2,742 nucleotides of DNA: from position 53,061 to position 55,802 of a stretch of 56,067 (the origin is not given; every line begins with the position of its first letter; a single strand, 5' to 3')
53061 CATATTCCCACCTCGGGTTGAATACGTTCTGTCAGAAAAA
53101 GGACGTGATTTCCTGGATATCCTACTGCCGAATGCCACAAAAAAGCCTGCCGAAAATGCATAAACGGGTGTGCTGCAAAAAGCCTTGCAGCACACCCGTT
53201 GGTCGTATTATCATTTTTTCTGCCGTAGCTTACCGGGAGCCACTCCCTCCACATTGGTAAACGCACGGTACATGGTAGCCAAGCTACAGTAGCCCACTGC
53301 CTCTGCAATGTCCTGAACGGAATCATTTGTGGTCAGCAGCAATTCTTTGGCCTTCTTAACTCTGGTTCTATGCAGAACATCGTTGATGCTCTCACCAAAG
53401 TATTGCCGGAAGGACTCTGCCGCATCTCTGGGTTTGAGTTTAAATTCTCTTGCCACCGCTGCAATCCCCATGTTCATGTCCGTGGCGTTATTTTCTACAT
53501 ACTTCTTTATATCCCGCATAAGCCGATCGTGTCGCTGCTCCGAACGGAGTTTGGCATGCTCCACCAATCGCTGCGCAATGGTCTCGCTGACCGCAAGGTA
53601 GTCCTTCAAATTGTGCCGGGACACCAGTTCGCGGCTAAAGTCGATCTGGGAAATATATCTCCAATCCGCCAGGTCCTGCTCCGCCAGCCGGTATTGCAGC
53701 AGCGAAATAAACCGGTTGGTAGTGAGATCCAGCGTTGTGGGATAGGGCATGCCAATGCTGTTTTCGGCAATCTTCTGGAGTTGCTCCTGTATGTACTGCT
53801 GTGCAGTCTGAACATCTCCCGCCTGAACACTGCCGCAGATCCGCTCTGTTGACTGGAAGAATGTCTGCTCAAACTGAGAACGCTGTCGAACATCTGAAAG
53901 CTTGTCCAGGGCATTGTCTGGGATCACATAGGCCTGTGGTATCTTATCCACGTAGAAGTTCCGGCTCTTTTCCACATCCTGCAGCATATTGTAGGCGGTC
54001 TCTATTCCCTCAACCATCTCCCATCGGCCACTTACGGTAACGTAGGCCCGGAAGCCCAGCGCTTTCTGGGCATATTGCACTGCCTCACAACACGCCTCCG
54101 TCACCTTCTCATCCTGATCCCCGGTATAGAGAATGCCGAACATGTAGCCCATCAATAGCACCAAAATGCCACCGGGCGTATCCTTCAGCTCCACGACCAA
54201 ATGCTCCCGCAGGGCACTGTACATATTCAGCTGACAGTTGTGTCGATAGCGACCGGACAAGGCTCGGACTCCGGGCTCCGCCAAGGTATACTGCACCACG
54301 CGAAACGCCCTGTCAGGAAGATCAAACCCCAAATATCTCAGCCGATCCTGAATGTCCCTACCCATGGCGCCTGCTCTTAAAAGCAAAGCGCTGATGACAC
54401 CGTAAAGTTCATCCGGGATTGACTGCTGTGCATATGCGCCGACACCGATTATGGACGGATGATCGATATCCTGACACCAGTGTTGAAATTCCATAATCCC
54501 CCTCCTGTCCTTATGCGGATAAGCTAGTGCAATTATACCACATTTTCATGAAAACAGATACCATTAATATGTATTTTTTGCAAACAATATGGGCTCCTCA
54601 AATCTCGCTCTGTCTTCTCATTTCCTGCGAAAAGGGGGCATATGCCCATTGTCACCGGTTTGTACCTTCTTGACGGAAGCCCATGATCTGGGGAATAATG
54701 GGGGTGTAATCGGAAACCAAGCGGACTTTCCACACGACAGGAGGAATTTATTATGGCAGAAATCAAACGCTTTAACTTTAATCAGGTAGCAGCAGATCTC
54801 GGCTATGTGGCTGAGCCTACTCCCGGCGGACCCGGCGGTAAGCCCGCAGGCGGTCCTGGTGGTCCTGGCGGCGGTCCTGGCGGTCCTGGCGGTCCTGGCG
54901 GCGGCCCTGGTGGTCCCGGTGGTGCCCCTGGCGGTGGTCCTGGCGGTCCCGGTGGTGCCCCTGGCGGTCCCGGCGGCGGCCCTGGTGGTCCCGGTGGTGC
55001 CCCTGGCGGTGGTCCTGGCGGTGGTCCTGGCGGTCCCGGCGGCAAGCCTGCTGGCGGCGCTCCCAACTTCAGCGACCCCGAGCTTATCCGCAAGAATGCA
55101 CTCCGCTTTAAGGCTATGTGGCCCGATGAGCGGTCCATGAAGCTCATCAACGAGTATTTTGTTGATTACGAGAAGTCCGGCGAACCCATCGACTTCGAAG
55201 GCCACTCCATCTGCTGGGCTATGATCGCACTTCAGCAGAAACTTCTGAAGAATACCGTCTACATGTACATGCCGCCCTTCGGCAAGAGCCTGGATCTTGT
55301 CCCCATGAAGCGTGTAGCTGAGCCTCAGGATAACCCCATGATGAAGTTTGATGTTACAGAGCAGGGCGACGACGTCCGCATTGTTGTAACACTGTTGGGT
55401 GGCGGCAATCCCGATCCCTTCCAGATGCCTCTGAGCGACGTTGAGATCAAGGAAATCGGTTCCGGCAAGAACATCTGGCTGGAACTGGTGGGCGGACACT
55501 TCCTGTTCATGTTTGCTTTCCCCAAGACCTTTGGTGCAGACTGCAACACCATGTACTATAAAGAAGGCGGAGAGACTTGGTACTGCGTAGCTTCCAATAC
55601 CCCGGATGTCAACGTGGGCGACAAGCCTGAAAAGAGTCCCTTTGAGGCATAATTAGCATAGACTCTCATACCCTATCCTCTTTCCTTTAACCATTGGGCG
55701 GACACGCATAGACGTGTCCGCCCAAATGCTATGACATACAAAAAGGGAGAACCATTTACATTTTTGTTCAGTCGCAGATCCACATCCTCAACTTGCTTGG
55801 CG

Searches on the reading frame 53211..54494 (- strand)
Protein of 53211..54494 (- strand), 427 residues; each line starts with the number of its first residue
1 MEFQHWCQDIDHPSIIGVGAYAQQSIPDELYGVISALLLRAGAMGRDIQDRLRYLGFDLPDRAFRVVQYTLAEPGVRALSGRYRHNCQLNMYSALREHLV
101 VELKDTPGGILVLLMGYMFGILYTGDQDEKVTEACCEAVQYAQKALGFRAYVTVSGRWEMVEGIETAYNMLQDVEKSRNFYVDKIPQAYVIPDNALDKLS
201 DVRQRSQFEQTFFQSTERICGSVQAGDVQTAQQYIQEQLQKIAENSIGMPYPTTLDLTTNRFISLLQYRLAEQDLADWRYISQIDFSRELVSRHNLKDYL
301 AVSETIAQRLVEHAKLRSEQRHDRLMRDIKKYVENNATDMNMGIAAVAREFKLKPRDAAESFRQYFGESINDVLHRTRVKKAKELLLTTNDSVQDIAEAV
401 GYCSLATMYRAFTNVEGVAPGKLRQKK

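Call 6: search_protein_families(library=pfam, proteins=[window:53211-54494:-], max_evalue=0.01)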
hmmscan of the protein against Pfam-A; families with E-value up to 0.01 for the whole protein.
window:53211-54494:- (427 aa): 3 families
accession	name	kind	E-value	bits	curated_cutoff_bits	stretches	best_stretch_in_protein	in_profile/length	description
PF12833.13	HTH_18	-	9e-19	68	33.6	1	348-425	2-79/80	Helix-turn-helix domain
PF00165.29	HTH_AraC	-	2.7e-07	31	26.6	1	387-425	2-42/42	Bacterial regulatory helix-turn-helix proteins, AraC family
PF17853.6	GGDEF_2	-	0.0016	19.1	24.5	1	46-168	6-107/116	GGDEF-like domain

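Call 61: search_protein_families(library=ncbifam, proteins=[window:53211-54494:-], max_evalue=0.01)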
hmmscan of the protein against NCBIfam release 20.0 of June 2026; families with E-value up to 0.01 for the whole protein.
window:53211-54494:- (427 aa): 21 families
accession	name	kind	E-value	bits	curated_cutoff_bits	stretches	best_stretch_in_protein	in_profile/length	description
NF007860.0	PRK10572.1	equivalog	2.4e-14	52.9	208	1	292-426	149-284/292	arabinose operon transcriptional regulator AraC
TIGR04094.1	adjacent_YSIRK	equivalog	2e-11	43.5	200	1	202-421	163-380/383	YSIRK-targeted surface antigen transcriptional regulator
NF007693.0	PRK10371.1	equivalog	9.2e-11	41.5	253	1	314-425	188-298/309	transcriptional regulator MelR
NF006902.0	PRK09393.1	equivalog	4.1e-10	39.3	425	1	318-426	215-321/327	transcriptional regulator FtrA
NF047788.1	TransRegPocR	equivalog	7.7e-10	38.5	500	1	299-426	166-290/296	transcriptional regulator PocR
NF049968.1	QhpR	equivalog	2.7e-09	36.6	250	1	314-424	175-284/284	AraC-like transcriptional regulator QhpR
NF047455.1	TF_Staph_AryK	equivalog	5.9e-09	34.7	850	1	313-426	146-258/759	transcriptional regulator AryK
NF049932.1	TranspRegBtr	equivalog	7.4e-09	34.7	900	1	314-426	154-265/531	bacillibactin transport transcriptional regulator Btr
NF040475.1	chlor_reg_RclR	equivalog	2.6e-07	30.3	400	1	300-426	155-278/284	reactive chlorine-specific transcriptional regulator RclR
NF052534.1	RzbtTranRegRhrA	equivalog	5.1e-07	29.2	500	1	317-425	201-309/312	rhizobactin biosynthesis transcriptional regulator RhrA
NF050186.1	TransRegGliRPseudo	equivalog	1.3e-06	28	570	1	345-427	256-337/338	AraC family transcriptional regulator GliR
NF012144.2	ramA_TF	equivalog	1.7e-06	28.4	180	1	329-426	10-106/108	RamA family antibiotic efflux transcriptional regulator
NF007633.0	PRK10296.1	equivalog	1.8e-06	27.7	264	1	305-426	153-274/280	transcriptional regulator ChbR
NF010026.0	PRK13501.1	equivalog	7.3e-06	25.4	363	1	322-426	178-277/290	HTH-type transcriptional activator RhaR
NF010028.0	PRK13503.1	equivalog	1.3e-05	24.8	288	1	310-426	157-272/278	HTH-type transcriptional activator RhaS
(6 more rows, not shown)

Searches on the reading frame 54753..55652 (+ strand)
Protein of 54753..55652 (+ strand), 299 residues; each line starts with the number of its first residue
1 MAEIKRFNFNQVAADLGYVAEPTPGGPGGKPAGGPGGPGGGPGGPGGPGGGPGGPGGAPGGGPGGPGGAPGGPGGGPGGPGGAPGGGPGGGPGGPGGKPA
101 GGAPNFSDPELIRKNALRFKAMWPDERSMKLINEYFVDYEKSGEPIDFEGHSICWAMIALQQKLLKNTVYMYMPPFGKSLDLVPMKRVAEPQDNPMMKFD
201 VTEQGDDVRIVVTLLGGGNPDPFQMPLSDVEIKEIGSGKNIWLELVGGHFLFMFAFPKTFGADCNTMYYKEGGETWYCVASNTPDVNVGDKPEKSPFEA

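Call 6: search_protein_families(library=pfam, proteins=[window:54753-55652:+], max_evalue=0.01)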
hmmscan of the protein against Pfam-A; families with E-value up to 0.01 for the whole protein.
window:54753-55652:+ (299 aa): 0 families

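Call 40: search_solved_structures(query=window:54753-55652:+, max_evalue=10)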
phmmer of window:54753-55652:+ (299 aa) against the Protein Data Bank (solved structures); distinct sequences matched with E-value up to 10: 22.
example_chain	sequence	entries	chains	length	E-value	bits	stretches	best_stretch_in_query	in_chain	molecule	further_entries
5us9_A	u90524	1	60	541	0.017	17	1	67-121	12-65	Capsid protein VP2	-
8ro2_PX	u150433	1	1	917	0.025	16.5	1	38-143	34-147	PAX3- and PAX7-binding protein 1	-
6y59_A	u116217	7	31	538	0.1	14.5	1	40-146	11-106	5-hydroxytryptamine receptor 3A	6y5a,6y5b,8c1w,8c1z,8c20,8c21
8frw_A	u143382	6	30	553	0.11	14.4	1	40-146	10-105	5-hydroxytryptamine receptor 3A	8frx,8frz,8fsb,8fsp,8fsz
8hsa_G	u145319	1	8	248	0.14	14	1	202-231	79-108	7-alpha-hydroxysteroid dehydrogenase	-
8hs4_A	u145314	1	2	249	0.14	14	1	202-231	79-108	7-alpha-hydroxysteroid dehydrogenase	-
8hs9_E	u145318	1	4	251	0.14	14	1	202-231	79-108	7-alpha-hydroxysteroid dehydrogenase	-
8hs6_A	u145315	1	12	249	0.14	14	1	202-231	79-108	7-alpha-hydroxysteroid dehydrogenase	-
8hdn_A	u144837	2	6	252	0.14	14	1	202-231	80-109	7-alpha-hydroxysteroid dehydrogenase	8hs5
8hde_A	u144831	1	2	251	0.14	14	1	202-231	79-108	7-alpha-hydroxysteroid dehydrogenase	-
8hdi_A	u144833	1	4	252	0.14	14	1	202-231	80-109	7-alpha-hydroxysteroid dehydrogenase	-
3gaf_A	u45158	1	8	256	0.15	14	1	202-231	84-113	7-ALPHA-HYDROXYSTEROID DEHYDROGENASE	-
8hax_A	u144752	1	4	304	0.17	13.7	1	202-231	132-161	7-alpha-hydroxysteroid dehydrogenase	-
7k36_B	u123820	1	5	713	0.2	13.5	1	36-92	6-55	Striatin-3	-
1ahh_A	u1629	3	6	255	0.32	12.9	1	194-230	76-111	7 ALPHA-HYDROXYSTEROID DEHYDROGENASE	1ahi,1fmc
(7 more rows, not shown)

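Call 61: search_protein_families(library=ncbifam, proteins=[window:54753-55652:+], max_evalue=0.01)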
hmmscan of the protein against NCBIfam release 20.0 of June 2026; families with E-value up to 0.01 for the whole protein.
window:54753-55652:+ (299 aa): 0 families

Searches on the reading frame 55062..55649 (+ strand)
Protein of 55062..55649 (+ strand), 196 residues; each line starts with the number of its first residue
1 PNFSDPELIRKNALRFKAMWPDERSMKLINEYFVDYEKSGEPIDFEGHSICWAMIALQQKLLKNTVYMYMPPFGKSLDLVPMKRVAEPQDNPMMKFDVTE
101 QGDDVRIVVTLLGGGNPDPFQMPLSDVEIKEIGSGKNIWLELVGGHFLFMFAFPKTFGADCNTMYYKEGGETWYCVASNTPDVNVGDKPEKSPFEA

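Call 66: search_solved_structures(query=A6, max_evalue=10, show_alignments=1)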
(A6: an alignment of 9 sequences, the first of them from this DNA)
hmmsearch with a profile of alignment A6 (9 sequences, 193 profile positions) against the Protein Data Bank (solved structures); distinct sequences matched with E-value up to 10: 1.
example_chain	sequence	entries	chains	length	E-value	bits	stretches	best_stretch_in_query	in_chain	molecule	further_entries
4f5c_E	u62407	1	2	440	0.7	12.4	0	131-174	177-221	PRCV spike protein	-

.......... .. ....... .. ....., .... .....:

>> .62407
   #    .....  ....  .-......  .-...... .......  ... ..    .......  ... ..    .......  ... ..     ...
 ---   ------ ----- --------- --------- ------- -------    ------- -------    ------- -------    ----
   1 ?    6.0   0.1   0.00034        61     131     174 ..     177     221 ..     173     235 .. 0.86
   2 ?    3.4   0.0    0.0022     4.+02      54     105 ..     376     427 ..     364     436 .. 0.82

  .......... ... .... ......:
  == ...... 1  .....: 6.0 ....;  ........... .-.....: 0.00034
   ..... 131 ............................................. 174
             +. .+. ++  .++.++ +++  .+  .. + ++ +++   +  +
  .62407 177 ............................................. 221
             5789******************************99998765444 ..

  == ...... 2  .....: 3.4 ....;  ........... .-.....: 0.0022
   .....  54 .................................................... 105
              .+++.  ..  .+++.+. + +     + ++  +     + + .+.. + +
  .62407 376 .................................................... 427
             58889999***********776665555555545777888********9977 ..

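Call 67: search_protein_families(library=pfam, alignment_id=A6, max_evalue=1)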
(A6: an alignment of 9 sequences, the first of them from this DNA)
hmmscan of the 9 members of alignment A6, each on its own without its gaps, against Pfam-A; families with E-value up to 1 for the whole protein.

A. member 1, seq(196 aa): 1 family
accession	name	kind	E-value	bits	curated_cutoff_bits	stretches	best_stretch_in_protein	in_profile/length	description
PF11741.13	AMIN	-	0.23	12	20.5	1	78-123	44-90/101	AMIN domain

B. families by the number of members that match (of 9 scanned): 2 families
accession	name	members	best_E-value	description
PF18216.6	N_formyltrans_C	1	0.14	N-formyltransferase dimerization C-terminal domain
PF11741.13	AMIN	1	0.23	AMIN domain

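Call 73: predict_structure(alignment_id=A7)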
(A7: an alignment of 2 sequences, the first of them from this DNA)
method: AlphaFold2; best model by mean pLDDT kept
length: 196 residues; sequences in the alignment: 2
mean_pLDDT: 44.9   pTM: 0.41
mean pLDDT of the five models: 44.9, 44.6, 44.0, 42.8, 41.2
residues with pLDDT >= 90: 0; 70-90: 2; 50-70: 51; < 50: 143
segments of 3 or more residues with pLDDT < 50: 1-92, 113-129, 145-170, 183-187
pLDDT, mean of each block of 10 residues (from residue 1): 41 43 46 44 36 35 36 29 32 60 68 45 42 59 48 37 42 53 51 59
secondary structure, 60 per line:
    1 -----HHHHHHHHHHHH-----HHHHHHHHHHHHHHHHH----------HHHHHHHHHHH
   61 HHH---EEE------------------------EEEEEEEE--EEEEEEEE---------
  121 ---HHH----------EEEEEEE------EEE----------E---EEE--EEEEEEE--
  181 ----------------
elements in order: H6-17 H23-39 H50-63 E67-69 E94-101 E104-111 E137-143 E150-152 E167-169 E172-178
